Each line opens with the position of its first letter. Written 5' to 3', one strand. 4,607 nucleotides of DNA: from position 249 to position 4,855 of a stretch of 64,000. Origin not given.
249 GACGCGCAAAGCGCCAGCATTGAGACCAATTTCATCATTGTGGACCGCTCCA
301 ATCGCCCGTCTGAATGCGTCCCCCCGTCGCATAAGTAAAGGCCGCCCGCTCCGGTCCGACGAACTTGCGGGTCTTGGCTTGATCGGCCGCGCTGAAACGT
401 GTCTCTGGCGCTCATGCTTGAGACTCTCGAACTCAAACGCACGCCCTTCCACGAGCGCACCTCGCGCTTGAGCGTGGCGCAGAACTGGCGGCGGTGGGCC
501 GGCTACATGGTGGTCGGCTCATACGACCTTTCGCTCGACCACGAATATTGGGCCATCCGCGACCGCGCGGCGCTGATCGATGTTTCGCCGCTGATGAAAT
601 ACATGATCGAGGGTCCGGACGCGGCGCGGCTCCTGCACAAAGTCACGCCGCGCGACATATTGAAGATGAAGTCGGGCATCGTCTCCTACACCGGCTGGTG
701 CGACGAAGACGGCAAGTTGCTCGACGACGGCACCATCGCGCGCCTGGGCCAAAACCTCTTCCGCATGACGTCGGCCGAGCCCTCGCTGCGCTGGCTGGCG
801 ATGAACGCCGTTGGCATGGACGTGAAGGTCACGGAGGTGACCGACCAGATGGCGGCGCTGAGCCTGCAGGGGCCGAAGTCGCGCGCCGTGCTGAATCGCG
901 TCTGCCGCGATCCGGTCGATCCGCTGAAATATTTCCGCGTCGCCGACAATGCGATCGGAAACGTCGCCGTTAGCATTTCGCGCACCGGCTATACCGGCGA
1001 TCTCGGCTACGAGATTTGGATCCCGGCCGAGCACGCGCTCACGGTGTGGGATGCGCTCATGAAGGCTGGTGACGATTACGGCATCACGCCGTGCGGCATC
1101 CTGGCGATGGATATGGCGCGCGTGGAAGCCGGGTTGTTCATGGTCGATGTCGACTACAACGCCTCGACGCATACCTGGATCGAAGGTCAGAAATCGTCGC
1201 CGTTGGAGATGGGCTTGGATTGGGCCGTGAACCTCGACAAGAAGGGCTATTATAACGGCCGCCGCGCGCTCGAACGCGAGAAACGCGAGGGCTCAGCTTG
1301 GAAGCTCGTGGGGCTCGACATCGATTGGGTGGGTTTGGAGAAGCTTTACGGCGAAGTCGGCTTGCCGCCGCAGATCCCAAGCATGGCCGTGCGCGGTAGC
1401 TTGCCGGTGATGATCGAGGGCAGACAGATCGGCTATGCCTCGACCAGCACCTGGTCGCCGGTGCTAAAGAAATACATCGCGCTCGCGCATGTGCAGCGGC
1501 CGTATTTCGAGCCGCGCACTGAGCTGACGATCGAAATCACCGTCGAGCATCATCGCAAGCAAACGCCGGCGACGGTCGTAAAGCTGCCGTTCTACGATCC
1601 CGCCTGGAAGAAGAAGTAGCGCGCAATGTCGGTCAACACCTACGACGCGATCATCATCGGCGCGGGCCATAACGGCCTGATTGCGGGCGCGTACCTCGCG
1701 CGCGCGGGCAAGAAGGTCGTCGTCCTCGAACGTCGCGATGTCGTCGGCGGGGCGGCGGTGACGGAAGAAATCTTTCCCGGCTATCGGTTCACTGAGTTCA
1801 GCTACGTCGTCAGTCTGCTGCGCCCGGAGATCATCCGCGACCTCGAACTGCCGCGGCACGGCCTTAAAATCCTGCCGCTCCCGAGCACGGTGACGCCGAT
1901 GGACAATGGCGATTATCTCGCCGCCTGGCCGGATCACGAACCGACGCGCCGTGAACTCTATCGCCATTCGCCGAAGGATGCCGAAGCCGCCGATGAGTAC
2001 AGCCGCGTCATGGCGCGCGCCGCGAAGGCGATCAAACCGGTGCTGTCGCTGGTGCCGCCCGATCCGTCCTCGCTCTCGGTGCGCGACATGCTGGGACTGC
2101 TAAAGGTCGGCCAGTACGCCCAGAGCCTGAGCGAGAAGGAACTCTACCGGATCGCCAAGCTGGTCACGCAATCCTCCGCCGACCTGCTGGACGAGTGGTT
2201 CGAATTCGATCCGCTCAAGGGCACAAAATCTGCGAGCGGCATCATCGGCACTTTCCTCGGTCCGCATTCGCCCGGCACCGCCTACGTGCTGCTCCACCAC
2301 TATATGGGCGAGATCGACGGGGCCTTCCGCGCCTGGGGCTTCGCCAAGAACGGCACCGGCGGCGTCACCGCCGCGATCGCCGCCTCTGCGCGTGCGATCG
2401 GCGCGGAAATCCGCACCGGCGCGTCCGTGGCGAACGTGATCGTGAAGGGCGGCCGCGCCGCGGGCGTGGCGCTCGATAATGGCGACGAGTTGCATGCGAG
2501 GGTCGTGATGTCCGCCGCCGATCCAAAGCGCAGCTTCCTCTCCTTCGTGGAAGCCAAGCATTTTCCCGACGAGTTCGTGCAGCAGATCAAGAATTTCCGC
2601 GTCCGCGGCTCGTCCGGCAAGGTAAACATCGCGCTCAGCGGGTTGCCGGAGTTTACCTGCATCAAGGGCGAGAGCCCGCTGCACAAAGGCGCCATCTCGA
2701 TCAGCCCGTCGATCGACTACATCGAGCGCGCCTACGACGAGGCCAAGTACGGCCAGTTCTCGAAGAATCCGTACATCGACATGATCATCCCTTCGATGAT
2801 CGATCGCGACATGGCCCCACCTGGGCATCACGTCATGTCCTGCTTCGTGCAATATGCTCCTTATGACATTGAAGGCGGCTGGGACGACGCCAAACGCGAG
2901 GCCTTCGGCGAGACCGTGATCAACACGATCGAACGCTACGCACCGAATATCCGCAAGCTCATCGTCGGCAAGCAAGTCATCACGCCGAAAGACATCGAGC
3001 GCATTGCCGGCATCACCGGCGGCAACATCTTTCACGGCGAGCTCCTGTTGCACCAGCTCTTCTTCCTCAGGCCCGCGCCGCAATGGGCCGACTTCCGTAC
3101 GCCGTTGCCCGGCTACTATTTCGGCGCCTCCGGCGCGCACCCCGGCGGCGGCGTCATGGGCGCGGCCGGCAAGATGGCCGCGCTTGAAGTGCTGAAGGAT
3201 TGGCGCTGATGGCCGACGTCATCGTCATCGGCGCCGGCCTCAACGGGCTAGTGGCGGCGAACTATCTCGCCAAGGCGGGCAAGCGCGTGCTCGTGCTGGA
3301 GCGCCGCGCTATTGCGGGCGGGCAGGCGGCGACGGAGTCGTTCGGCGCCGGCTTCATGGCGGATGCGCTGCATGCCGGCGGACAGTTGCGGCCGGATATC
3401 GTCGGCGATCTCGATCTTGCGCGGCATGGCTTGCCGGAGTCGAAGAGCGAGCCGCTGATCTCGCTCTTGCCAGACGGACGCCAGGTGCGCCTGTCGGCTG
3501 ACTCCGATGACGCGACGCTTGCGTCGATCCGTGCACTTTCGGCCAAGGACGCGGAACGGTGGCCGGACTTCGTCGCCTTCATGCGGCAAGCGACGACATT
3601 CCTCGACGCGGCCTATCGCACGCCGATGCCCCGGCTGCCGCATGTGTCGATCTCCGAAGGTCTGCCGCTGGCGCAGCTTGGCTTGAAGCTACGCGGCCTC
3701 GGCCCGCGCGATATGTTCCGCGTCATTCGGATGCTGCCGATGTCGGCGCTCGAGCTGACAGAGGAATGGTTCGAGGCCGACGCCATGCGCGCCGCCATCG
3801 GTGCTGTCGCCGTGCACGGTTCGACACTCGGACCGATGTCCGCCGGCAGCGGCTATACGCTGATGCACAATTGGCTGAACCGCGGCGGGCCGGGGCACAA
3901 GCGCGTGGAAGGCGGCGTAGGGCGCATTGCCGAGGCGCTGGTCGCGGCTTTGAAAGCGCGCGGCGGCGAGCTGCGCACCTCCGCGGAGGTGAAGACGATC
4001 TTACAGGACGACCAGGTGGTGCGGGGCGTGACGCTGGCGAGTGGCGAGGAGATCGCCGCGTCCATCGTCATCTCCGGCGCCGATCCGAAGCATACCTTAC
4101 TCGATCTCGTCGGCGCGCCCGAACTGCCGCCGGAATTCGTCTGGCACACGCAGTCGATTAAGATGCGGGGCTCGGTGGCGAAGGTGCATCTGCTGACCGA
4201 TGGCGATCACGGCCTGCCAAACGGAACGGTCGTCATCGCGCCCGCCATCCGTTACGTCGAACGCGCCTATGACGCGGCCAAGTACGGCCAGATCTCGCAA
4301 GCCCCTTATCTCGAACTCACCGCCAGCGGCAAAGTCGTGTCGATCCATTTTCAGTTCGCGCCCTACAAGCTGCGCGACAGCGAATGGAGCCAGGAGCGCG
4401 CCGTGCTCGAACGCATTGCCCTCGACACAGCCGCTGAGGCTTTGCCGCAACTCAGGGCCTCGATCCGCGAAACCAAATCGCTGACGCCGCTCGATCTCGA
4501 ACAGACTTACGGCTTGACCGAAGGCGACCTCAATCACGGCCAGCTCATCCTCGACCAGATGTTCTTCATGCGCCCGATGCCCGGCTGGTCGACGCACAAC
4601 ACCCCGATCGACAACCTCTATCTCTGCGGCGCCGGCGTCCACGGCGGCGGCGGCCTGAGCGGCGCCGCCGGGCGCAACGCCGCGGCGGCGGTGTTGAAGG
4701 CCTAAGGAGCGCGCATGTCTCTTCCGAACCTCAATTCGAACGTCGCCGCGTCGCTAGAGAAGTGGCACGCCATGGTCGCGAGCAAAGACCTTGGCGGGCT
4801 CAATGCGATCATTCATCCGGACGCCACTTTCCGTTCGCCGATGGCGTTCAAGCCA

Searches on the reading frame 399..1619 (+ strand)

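Call 12: search_protein_families(library=pfam, proteins=[window:399-1619:+], max_evalue=0.001)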
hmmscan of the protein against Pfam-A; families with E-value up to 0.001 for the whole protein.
window:399-1619:+ (406 aa): 2 families
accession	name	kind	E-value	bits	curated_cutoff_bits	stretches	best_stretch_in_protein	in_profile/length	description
PF01571.26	GCV_T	-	1.2e-60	205.4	25.6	1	29-275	11-254/255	Aminomethyltransferase folate-binding domain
PF08669.17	GCV_T_C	-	2.1e-14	53.6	25.9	1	327-400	11-80/80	Glycine cleavage T-protein C-terminal barrel domain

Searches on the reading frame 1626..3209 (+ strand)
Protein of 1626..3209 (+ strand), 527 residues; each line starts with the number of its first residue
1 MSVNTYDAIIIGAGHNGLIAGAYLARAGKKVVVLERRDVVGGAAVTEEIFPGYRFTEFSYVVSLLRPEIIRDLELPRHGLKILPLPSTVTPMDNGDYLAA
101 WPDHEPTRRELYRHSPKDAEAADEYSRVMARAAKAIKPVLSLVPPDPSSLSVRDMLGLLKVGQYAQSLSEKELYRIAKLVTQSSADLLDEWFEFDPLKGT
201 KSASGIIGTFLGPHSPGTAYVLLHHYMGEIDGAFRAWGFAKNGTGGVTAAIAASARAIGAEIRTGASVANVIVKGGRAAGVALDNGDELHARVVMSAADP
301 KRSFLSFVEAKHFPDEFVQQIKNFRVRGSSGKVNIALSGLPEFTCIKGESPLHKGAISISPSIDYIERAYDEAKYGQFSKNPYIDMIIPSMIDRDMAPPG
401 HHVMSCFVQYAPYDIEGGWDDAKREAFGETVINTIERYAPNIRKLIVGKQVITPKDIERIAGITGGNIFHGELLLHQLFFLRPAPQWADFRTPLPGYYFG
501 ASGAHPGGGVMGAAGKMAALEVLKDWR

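Call 12: search_protein_families(library=pfam, proteins=[window:1626-3209:+], max_evalue=0.001)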
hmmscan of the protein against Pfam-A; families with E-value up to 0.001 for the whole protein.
window:1626-3209:+ (527 aa): 8 families
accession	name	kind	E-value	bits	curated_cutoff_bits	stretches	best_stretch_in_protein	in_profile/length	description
PF01593.30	Amino_oxidase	-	8.5e-14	52.1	19.8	1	17-334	3-288/443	Flavin containing amine oxidoreductase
PF13450.12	NAD_binding_8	-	1.3e-10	41.8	21.9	1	10-55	1-45/68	NAD(P)-binding Rossmann-like domain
PF01266.30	DAO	-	2.1e-08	34.5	27.9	1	7-43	1-38/353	FAD dependent oxidoreductase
PF12831.13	FAD_oxidored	-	1.1e-06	28.7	27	1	7-75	1-70/416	FAD dependent oxidoreductase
PF01946.23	Thi4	-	3.1e-06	27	26.2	1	6-44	18-57/235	Thi4 family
PF07992.20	Pyr_redox_2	-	1.4e-05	25.1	26.1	0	7-49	2-45/291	Pyridine nucleotide-disulphide oxidoreductase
PF00890.30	FAD_binding_2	-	1.8e-05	24.6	20.4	1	7-45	1-39/414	FAD binding domain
PF01494.25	FAD_binding_3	-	7.6e-05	22.5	22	1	6-38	2-34/349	FAD binding domain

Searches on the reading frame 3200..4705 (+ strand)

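Call 12: search_protein_families(library=pfam, proteins=[window:3200-4705:+], max_evalue=0.001)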
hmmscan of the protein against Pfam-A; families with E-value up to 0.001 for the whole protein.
window:3200-4705:+ (501 aa): 11 families
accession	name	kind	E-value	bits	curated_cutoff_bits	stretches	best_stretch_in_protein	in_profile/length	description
PF01593.30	Amino_oxidase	-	4.8e-19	69.4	19.8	1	16-499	3-443/443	Flavin containing amine oxidoreductase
PF01266.30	DAO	-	4.4e-14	53.2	27.9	1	6-56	1-49/353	FAD dependent oxidoreductase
PF13450.12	NAD_binding_8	-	4.3e-11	43.4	21.9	1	9-55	1-46/68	NAD(P)-binding Rossmann-like domain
PF00890.30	FAD_binding_2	-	2.9e-10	40.4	20.4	1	6-89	1-82/414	FAD binding domain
PF07992.20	Pyr_redox_2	-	1.8e-09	37.9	26.1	1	6-42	2-39/291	Pyridine nucleotide-disulphide oxidoreductase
PF01494.25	FAD_binding_3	-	9.1e-09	35.4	22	1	5-37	2-34/349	FAD binding domain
PF12831.13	FAD_oxidored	-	6.9e-08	32.6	27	1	6-46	1-41/416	FAD dependent oxidoreductase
PF03486.20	HI0933_like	-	6.8e-07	29.4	50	1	6-40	2-36/244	HI0933-like protein Rossmann domain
PF00070.33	Pyr_redox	-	5.4e-06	27.3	22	0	7-37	2-32/82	Pyridine nucleotide-disulphide oxidoreductase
PF01946.23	Thi4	-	5.4e-06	26.3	26.2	1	5-43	18-57/235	Thi4 family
PF01134.28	GIDA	-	0.00052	19.6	22.1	0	6-34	1-29/391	Glucose inhibited division protein A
